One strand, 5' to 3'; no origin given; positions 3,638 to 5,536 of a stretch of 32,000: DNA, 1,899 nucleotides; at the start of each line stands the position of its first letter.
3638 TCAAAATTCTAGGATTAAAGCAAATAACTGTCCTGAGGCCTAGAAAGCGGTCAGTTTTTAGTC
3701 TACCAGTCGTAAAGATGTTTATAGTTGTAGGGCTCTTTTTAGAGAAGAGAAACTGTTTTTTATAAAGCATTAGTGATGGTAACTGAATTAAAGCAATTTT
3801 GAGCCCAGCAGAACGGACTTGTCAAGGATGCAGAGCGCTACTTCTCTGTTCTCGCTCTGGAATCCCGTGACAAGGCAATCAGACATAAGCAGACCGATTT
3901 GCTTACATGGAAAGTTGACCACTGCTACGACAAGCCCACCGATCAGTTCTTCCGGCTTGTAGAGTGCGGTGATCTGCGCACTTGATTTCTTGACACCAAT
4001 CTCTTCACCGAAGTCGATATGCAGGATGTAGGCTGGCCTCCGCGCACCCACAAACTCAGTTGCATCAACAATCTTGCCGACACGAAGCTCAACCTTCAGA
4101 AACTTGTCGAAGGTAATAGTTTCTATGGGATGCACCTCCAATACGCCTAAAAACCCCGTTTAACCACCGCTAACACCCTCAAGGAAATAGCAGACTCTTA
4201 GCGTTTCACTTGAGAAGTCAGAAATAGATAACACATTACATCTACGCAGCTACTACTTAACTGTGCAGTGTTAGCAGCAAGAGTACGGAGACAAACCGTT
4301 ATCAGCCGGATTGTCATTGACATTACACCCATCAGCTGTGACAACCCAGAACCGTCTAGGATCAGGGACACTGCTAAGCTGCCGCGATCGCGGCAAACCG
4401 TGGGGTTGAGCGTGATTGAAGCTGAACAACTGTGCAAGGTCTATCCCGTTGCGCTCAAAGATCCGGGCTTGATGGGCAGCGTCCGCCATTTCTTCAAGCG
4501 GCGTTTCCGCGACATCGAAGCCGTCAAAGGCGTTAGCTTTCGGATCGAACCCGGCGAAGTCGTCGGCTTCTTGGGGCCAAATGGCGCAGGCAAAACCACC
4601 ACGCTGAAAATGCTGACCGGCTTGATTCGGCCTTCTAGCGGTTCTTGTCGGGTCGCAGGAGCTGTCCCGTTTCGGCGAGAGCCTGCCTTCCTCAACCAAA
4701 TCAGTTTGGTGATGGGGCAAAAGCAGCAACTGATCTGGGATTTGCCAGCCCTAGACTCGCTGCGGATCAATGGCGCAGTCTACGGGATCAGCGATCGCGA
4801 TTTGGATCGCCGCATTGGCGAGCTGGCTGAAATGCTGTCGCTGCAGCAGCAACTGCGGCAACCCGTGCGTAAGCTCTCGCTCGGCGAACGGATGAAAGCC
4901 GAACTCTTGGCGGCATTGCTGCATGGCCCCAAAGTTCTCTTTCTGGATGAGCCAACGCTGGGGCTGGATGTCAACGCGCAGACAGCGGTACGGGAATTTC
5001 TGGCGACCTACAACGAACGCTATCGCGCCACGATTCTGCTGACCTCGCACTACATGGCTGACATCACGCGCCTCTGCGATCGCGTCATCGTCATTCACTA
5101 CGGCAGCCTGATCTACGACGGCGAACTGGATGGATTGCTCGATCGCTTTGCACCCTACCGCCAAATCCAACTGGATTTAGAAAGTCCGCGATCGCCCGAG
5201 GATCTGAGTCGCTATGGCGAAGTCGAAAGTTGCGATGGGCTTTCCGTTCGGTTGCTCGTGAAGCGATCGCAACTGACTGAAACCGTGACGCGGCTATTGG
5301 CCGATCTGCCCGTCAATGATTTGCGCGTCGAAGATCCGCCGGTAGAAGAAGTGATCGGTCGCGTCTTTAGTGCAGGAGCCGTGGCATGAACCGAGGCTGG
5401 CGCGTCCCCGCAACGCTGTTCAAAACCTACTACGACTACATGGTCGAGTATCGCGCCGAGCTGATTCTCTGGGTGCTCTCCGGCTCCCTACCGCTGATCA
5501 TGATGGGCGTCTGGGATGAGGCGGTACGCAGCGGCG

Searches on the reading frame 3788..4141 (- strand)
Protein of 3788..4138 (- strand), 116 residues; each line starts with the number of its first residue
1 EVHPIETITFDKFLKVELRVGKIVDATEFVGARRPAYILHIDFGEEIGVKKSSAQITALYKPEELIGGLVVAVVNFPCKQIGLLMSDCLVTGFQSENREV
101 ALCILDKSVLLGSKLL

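Call 94: search_protein_families(library=pfam, proteins=[window:3788-4138:-], max_evalue=0.001)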
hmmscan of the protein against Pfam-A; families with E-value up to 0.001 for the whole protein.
window:3788-4138:- (116 aa): 1 family
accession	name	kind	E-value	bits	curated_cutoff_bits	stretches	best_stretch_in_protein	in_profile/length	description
PF01588.26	tRNA_bind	-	2.1e-11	44.2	27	1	18-113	1-95/96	Putative tRNA binding domain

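Call 96: find_encoding_contigs(protein=window:3788-4138:-, flank=6000, max_places=8)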
Protein window:3788-4138:- (116 aa): no gene with exactly this product is on record in the collection.

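Call 97: find_encoding_contigs(protein=window:3791-4141:-, flank=6000, max_places=8)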
Protein window:3791-4141:- (117 aa): 5 contigs read that carry it; 1 place shown.
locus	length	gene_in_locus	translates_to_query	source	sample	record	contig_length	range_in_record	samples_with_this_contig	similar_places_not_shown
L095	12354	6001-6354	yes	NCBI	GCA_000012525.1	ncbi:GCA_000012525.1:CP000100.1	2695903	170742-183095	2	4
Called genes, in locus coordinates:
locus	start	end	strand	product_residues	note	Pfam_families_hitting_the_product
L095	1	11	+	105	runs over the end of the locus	-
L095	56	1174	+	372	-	PF00291:PALP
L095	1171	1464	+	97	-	-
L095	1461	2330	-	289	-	PF00459:Inositol_P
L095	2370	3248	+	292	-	PF00590:TP_methylase, PF23016:RsmI_C (weak)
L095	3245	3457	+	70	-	-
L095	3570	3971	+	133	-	-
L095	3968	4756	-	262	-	PF06182:ABC2_membrane_6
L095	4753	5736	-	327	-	PF00005:ABC_tran, PF13304:AAA_21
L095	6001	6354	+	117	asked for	PF01588:tRNA_bind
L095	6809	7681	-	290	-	PF14491:DUF4435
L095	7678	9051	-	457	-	PF02463:SMC_N (faint), PF13175:AAA_15, PF13476:AAA_23 (faint), PF13304:AAA_21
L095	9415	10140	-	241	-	PF13489:Methyltransf_23, PF08241:Methyltransf_11, PF08242:Methyltransf_12, PF13649:Methyltransf_25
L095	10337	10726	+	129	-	-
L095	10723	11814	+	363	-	PF01384:PHO4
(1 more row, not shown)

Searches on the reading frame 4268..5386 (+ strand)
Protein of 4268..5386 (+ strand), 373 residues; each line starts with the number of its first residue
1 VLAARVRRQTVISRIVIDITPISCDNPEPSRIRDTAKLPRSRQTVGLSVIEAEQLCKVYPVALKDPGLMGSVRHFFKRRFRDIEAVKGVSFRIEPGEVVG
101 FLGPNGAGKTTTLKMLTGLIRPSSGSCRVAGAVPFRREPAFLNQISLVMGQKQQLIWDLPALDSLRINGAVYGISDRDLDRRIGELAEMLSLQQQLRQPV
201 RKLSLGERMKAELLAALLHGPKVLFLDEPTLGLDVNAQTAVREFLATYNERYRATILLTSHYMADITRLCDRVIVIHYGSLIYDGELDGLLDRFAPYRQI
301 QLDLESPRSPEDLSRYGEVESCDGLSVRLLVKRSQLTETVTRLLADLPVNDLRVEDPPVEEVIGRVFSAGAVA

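Call 43: find_related_loci(query=window:4268-5386:+, collection=genome_contigs, flank=8000)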
Query window:4268-5386:+ (373 aa) in genome_contigs; peptide patterns used: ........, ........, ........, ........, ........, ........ (x = any residue, [..] = any of these).
600 stretches matched a pattern (row limit reached: there are more); 588 encode a relative of the query (tblastn E <= 1e-3); the best 80 are kept; 80 distinct loci.
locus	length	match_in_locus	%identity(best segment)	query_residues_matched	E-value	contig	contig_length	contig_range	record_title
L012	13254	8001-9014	69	36-373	1e-156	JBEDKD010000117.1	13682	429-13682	MAG: Cyanobacteriota bacterium isolate NASQAN2015_052_B_bin.20 scaffold_1444534, whole genome shotgun sequence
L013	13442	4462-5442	69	47-373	3e-155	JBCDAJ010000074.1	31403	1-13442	MAG: Cyanobacteria bacterium P01_F01_bin.56 k141_277143_length_31403_cov_60.9156, whole genome shotgun sequence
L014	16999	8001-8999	68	47-373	6e-155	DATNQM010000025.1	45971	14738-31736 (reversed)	MAG TPA_asm: Halomicronema sp. isolate SMAG_U16507 k141_192384, whole genome shotgun sequence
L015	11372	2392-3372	72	47-373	2e-154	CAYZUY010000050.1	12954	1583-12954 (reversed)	MAG TPA_asm: uncultured bacterium isolate SRP193358_co1_792 genome assembly, contig: NODE_13493_length_12954_cov_4.54275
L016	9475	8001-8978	69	47-372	2e-154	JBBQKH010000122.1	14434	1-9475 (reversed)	MAG: Cyanobacteriota bacterium isolate Co_metawrap_621 Cmw_621_k141_25721027_length_14434_cov_26.1713, whole genome shot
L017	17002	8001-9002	69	40-373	4e-154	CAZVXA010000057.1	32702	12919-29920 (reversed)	MAG TPA_asm: uncultured bacterium isolate SRP319275_co3_141 genome assembly, contig: NODE_1608_length_32702_cov_81.02646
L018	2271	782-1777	68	41-372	1e-164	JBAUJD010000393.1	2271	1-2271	MAG: Thermosynechococcaceae cyanobacterium isolate MFD12179_ilm_asm_bin10 k127_48767, whole genome shotgun sequence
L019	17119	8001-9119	64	5-372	2e-153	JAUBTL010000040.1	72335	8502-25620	Microcoleus sp. D2_18a_B4 NODE_45_length_72335_cov_68.803108, whole genome shotgun sequence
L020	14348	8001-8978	70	47-372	3e-153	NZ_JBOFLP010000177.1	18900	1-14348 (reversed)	MAG: Chroococcidiopsis sp. isolate WFFMC_MAG_337 k139_14570_flag=0_multi=7.8526_len=18900, whole genome shotgun sequence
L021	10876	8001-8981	69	47-373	5e-153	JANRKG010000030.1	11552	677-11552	MAG: Leptolyngbyaceae cyanobacterium bins.59 k141_483619, whole genome shotgun sequence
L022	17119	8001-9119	64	5-372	5e-153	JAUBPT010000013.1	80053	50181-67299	Microcoleus sp. S13_C3 NODE_28_length_80053_cov_48.516030, whole genome shotgun sequence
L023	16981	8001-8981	69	46-372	1e-152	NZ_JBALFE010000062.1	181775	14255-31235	MAG: Nostoc sp. isolate P943 bin 5 NODE_15_length_181775_cov_54.759605, whole genome shotgun sequence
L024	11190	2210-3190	69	46-372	1e-152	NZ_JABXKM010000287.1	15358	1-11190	MAG: Nostoc sp. NOS(2021) isolate NOS NODE_184_length_15358_cov_13.6957, whole genome shotgun sequence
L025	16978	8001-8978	69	47-372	3e-152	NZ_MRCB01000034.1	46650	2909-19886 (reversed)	Hydrococcus rivularis NIES-593 NIES-593_Scaffold_34, whole genome shotgun sequence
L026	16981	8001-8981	69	46-372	2e-152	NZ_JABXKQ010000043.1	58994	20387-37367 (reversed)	MAG: Nostoc sp. JL34 NODE_851_length_58994_cov_111.725, whole genome shotgun sequence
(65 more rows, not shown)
